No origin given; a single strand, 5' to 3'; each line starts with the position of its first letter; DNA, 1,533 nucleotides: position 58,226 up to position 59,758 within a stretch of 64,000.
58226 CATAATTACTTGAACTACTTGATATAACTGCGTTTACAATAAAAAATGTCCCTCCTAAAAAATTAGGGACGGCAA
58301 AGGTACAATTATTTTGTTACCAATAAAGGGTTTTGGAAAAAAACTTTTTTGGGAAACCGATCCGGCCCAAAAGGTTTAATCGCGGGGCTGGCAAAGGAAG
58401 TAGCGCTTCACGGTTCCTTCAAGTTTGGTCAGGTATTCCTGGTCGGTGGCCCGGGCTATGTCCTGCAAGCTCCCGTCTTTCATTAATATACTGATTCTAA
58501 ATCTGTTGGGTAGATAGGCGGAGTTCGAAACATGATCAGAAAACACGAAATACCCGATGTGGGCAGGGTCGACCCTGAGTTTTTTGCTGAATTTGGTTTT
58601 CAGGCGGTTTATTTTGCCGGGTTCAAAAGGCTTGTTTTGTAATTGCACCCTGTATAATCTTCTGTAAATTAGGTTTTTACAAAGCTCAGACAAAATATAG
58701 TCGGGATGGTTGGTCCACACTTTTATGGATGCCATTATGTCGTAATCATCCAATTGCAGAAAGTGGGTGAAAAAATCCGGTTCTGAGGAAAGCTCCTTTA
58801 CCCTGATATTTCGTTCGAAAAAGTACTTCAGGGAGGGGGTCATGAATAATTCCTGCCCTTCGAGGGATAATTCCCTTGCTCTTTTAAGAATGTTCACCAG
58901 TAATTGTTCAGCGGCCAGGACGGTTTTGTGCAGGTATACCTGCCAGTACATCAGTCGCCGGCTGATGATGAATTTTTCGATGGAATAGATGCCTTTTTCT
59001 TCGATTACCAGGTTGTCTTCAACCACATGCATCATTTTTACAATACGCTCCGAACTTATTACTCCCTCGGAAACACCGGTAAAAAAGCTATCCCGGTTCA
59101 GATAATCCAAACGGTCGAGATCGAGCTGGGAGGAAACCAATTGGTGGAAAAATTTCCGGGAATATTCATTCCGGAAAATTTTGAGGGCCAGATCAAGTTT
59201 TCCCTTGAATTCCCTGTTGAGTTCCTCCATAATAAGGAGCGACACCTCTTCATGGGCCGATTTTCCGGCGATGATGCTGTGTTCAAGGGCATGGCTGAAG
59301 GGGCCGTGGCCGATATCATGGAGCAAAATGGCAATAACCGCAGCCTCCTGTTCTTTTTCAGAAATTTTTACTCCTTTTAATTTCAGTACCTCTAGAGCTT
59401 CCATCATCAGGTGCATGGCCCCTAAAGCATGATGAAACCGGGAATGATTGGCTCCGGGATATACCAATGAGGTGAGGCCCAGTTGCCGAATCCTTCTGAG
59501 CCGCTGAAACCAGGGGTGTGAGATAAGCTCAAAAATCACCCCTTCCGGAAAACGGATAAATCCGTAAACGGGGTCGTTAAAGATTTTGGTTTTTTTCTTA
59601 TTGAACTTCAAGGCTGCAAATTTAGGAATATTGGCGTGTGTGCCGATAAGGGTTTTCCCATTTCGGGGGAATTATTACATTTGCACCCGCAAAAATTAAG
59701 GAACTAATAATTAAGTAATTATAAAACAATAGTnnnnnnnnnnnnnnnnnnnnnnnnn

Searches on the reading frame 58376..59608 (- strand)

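Call 69: search_protein_families(library=pfam, proteins=[window:58376-59608:-], max_evalue=0.01)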
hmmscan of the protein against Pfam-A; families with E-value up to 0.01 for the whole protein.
window:58376-59608:- (410 aa): 2 families
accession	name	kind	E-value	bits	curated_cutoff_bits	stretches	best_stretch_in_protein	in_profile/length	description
PF19276.4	HD_assoc_2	-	2.6e-11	43.8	23.1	1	186-244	3-61/222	HD associated region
PF01966.28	HD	-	1.5e-07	32.1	22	1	57-146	1-83/116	HD domain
